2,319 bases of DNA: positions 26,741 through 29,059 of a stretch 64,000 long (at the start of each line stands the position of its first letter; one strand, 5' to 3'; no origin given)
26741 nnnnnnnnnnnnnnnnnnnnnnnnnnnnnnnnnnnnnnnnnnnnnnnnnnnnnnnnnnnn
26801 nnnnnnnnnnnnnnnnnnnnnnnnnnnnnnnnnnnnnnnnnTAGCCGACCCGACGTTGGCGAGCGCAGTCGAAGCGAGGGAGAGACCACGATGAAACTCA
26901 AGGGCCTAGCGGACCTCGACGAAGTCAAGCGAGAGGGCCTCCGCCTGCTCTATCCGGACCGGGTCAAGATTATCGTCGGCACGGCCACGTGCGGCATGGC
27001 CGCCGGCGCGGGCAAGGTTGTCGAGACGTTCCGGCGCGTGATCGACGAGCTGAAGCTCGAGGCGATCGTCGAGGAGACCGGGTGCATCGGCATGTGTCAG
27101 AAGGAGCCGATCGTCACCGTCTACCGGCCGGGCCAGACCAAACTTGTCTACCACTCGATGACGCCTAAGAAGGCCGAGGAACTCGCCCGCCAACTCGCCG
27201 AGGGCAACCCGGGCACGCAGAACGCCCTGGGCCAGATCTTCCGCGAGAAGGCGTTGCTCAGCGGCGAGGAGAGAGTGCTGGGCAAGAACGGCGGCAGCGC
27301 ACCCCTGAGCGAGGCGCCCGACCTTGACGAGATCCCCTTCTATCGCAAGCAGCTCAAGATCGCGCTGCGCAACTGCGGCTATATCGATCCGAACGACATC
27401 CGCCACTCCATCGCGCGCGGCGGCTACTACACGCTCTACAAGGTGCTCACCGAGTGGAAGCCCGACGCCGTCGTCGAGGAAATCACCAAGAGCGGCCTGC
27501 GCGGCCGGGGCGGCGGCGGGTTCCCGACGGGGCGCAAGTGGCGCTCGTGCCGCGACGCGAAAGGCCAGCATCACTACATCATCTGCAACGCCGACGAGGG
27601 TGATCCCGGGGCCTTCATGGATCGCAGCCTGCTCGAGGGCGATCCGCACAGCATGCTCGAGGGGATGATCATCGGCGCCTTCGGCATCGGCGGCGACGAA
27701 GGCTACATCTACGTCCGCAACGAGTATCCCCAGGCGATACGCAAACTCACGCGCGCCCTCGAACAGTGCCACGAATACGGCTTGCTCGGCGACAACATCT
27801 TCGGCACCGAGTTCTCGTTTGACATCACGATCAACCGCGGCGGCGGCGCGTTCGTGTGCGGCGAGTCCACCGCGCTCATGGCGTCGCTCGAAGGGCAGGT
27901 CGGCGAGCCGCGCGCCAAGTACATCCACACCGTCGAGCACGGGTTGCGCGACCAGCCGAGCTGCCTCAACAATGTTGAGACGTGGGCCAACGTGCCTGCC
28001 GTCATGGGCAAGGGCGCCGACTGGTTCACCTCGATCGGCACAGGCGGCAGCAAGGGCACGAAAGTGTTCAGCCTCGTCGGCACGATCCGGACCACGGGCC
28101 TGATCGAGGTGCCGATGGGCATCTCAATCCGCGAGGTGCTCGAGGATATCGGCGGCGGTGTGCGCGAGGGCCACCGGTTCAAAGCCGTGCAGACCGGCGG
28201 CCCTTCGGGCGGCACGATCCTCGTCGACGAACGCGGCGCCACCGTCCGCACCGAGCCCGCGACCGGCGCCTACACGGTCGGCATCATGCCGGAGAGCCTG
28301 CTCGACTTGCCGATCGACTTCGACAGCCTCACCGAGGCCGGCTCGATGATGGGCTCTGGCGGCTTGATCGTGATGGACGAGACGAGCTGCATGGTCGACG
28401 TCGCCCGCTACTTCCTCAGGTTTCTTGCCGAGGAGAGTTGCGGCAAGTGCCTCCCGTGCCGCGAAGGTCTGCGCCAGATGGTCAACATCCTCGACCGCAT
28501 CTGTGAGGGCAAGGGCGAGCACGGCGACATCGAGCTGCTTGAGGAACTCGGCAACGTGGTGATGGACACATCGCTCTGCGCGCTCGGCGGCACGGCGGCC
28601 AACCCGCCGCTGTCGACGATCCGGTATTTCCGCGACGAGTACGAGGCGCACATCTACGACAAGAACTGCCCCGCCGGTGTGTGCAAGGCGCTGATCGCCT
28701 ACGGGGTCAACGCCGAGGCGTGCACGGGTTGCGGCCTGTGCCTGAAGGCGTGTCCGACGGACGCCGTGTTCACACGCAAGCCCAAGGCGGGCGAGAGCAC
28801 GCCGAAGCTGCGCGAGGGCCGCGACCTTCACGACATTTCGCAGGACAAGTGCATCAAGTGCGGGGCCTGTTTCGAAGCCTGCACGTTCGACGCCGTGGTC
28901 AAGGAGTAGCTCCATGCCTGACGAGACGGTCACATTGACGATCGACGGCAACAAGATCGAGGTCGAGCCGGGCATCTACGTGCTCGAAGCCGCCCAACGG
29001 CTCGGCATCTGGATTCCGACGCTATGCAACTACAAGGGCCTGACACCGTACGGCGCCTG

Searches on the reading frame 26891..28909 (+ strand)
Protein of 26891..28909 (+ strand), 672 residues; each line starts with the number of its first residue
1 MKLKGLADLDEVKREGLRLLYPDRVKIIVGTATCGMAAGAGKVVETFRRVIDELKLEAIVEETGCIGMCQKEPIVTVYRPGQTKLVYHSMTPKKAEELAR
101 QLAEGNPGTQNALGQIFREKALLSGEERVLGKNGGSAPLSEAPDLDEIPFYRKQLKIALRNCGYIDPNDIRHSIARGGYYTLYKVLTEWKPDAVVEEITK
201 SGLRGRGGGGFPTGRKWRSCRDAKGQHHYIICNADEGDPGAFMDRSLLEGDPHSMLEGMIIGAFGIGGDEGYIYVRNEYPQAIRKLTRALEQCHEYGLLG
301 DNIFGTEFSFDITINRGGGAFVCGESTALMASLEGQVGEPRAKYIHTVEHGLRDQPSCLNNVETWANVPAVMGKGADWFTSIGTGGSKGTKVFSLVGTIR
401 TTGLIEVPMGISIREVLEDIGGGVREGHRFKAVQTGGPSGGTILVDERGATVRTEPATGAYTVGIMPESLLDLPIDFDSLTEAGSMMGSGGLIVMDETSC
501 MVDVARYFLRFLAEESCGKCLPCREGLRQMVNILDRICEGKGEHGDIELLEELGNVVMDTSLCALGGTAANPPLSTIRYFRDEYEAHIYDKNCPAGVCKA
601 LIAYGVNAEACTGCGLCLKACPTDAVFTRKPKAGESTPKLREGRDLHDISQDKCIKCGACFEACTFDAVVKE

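Call 3: search_protein_families(library=pfam, proteins=[window:26891-28909:+], max_evalue=0.01)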
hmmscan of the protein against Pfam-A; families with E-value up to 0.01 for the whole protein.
window:26891-28909:+ (672 aa): 19 families
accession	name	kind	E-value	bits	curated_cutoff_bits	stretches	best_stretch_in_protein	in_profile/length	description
PF01512.22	Complex1_51K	-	3.1e-42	144.4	31.2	1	198-369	1-149/150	Nuo51 FMN-binding domain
PF10589.14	NADH_4Fe-4S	-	1.3e-33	115.2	23.5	1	503-587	1-85/85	NADH-ubiquinone oxidoreductase-F iron-sulfur binding region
PF00037.32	Fer4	-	2.7e-11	43.2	21.1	2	606-626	3-23/24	4Fe-4S binding domain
PF12838.12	Fer4_7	-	2.3e-09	38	27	1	611-668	2-52/52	4Fe-4S dicluster domain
PF13237.11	Fer4_10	-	1.5e-08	34.8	25.5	1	606-664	4-52/53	4Fe-4S dicluster domain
PF13187.11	Fer4_9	-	1.7e-07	31.6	27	1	610-666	1-49/52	4Fe-4S dicluster domain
PF12837.12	Fer4_6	-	7.4e-07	29.3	25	2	606-625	4-23/24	4Fe-4S binding domain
PF12797.12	Fer4_2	-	1e-06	28.8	24.5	2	606-623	5-22/22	4Fe-4S binding domain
PF13183.11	Fer4_8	-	7.7e-06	26.8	27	1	608-665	2-65/68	4Fe-4S dicluster domain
PF25160.1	LdpA_Fe-S-bd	-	0.00011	22.4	27.6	1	593-628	13-45/49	LdpA Fe-S cluster-binding domain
PF10531.15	SLBB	-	0.00024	21.3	27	1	393-441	2-53/55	SLBB domain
PF14697.11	Fer4_21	-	0.00036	21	35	1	605-626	35-57/59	4Fe-4S dicluster domain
PF12800.12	Fer4_4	-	0.00037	21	24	1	609-623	2-16/17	4Fe-4S binding domain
PF13534.11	Fer4_17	-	0.00047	21.1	22.2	1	610-665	1-57/61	4Fe-4S dicluster domain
PF01257.25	2Fe-2S_thioredx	-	0.001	19.3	24.8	1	25-102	66-144/145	Thioredoxin-like [2Fe-2S] ferredoxin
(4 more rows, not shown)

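Call 5: search_protein_families(library=ncbifam, proteins=[window:26891-28909:+], max_evalue=0.01)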
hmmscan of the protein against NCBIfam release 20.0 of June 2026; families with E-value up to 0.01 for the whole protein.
window:26891-28909:+ (672 aa): 57 families (the best 25 are shown)
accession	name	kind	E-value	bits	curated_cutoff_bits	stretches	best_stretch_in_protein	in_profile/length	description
TIGR01959.1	nuoF_fam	equivalog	1.9e-135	451.4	558.65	1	167-588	11-410/410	NADH-quinone oxidoreductase subunit NuoF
NF008436.0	PRK11278.1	equivalog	1e-106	357.5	749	1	175-592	32-430/448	NADH-quinone oxidoreductase subunit NuoF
NF010120.0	PRK13596.1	equivalog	1.4e-104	350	389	1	167-592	17-421/433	NADH-quinone oxidoreductase subunit NuoF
TIGR01945.1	rnfC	subfamily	8.1e-13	47.7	245.95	1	187-292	117-220/435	RnfABCDGE type electron transport complex subunit C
NF003454.1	PRK05035.1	equivalog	8.8e-12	44.3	345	1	187-292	119-221/556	electron transport complex subunit RsxC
TIGR04481.1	PR_assoc_PrdC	equivalog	1.3e-08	34.1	490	1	192-294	74-172/425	proline reductase-associated electron transfer protein PrdC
TIGR04105.1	FeFe_hydrog_B1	subfamily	2.2e-08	33.2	450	1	605-671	138-207/462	monomeric [FeFe] hydrogenase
NF042909.1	FMH_DH_FwdF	exception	2.4e-08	33.5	375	1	607-669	13-72/336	tungsten-dependent formylmethanofuran dehydrogenase subunit FwdF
NF004537.0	PRK05888.1-3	equivalog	5.4e-08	32.6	163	1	608-666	67-127/204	NADH-quinone oxidoreductase subunit NuoI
NF058577.1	FdxA_fam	equivalog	1.1e-07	31.9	65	2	641-668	25-52/52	4Fe-4S ferredoxin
TIGR01971.1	NuoI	subfamily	1.3e-07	31.3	113.05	1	607-670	40-99/121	NADH-quinone oxidoreductase, chain I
NF004539.0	PRK05888.1-5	equivalog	2.4e-07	30.6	225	1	600-671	52-119/162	NADH-quinone oxidoreductase subunit NuoI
NF041612.1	fdxn_Clost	equivalog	1.6e-06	28.6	150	1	39-101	28-89/102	2Fe-2S ferredoxin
NF004538.0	PRK05888.1-4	equivalog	1.8e-06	27.7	135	1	599-671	51-119/162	NADH-quinone oxidoreductase subunit NuoI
NF040864.1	HgcB_ferredoxin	equivalog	2.9e-06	27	99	1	605-669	10-61/93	mercury methylation ferredoxin HgcB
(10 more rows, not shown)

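Call 24: search_solved_structures(query=window:26891-28909:+, max_evalue=1e-20, show_alignments=2)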
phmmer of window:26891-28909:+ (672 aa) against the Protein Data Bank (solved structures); distinct sequences matched with E-value up to 1e-20: 61 (the best 60 are shown).
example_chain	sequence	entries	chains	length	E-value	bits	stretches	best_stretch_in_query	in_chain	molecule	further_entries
7t2r_B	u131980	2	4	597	4.2e-194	649.8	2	26-443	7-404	NiFe hydrogenase subunit B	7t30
9bov_B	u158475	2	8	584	4.4e-192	643.1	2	142-445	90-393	NADH dehydrogenase (Quinone)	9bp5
7q4v_B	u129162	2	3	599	8.8e-186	622.3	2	29-442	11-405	Iron hydrogenase HydB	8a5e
8a6t_B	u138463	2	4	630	2.1e-185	621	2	60-442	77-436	Electron bifurcating hydrogenase subunit HydB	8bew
9mqx_B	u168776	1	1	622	1.4e-179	601.8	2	25-443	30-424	NADH:ubiquinone oxidoreductase, NADH-binding (51 kD) subunit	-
8oh5_B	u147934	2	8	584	2.8e-179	600.8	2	151-443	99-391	NAD-reducing hydrogenase subunit HoxF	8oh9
7q4w_B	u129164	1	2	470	5.8e-174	583.2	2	174-442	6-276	Iron hydrogenase HydB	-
9n5u_B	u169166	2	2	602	2.5e-173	581.1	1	27-669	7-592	NfnB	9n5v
7p5h_B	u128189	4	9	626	3.3e-150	504.7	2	62-443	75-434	Fe-hydrogenase, subunit beta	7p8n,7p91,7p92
2fug_1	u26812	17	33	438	1.8e-107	363.5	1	173-591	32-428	NADH-quinone oxidoreductase chain 1 | NADH-QUINONE OXIDOREDUCTASE SUBUNIT 1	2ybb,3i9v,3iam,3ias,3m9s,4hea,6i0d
6vw7_B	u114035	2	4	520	1.8e-103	350.2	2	134-441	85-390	NAD-dependent formate dehydrogenase beta subunit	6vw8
7p64_F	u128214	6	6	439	7.4e-98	331.7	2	175-439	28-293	NADH-quinone oxidoreductase subunit F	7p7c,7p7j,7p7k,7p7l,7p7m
7p61_F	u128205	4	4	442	7.6e-98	331.6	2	175-439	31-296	NADH-quinone oxidoreductase subunit F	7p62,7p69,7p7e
7awt_F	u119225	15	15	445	7.9e-98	331.6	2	175-439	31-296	NADH-quinone oxidoreductase subunit F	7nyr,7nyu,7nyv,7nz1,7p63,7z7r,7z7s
9q8i_F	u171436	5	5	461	9.3e-98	331.4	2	175-439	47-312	NADH-quinone oxidoreductase subunit F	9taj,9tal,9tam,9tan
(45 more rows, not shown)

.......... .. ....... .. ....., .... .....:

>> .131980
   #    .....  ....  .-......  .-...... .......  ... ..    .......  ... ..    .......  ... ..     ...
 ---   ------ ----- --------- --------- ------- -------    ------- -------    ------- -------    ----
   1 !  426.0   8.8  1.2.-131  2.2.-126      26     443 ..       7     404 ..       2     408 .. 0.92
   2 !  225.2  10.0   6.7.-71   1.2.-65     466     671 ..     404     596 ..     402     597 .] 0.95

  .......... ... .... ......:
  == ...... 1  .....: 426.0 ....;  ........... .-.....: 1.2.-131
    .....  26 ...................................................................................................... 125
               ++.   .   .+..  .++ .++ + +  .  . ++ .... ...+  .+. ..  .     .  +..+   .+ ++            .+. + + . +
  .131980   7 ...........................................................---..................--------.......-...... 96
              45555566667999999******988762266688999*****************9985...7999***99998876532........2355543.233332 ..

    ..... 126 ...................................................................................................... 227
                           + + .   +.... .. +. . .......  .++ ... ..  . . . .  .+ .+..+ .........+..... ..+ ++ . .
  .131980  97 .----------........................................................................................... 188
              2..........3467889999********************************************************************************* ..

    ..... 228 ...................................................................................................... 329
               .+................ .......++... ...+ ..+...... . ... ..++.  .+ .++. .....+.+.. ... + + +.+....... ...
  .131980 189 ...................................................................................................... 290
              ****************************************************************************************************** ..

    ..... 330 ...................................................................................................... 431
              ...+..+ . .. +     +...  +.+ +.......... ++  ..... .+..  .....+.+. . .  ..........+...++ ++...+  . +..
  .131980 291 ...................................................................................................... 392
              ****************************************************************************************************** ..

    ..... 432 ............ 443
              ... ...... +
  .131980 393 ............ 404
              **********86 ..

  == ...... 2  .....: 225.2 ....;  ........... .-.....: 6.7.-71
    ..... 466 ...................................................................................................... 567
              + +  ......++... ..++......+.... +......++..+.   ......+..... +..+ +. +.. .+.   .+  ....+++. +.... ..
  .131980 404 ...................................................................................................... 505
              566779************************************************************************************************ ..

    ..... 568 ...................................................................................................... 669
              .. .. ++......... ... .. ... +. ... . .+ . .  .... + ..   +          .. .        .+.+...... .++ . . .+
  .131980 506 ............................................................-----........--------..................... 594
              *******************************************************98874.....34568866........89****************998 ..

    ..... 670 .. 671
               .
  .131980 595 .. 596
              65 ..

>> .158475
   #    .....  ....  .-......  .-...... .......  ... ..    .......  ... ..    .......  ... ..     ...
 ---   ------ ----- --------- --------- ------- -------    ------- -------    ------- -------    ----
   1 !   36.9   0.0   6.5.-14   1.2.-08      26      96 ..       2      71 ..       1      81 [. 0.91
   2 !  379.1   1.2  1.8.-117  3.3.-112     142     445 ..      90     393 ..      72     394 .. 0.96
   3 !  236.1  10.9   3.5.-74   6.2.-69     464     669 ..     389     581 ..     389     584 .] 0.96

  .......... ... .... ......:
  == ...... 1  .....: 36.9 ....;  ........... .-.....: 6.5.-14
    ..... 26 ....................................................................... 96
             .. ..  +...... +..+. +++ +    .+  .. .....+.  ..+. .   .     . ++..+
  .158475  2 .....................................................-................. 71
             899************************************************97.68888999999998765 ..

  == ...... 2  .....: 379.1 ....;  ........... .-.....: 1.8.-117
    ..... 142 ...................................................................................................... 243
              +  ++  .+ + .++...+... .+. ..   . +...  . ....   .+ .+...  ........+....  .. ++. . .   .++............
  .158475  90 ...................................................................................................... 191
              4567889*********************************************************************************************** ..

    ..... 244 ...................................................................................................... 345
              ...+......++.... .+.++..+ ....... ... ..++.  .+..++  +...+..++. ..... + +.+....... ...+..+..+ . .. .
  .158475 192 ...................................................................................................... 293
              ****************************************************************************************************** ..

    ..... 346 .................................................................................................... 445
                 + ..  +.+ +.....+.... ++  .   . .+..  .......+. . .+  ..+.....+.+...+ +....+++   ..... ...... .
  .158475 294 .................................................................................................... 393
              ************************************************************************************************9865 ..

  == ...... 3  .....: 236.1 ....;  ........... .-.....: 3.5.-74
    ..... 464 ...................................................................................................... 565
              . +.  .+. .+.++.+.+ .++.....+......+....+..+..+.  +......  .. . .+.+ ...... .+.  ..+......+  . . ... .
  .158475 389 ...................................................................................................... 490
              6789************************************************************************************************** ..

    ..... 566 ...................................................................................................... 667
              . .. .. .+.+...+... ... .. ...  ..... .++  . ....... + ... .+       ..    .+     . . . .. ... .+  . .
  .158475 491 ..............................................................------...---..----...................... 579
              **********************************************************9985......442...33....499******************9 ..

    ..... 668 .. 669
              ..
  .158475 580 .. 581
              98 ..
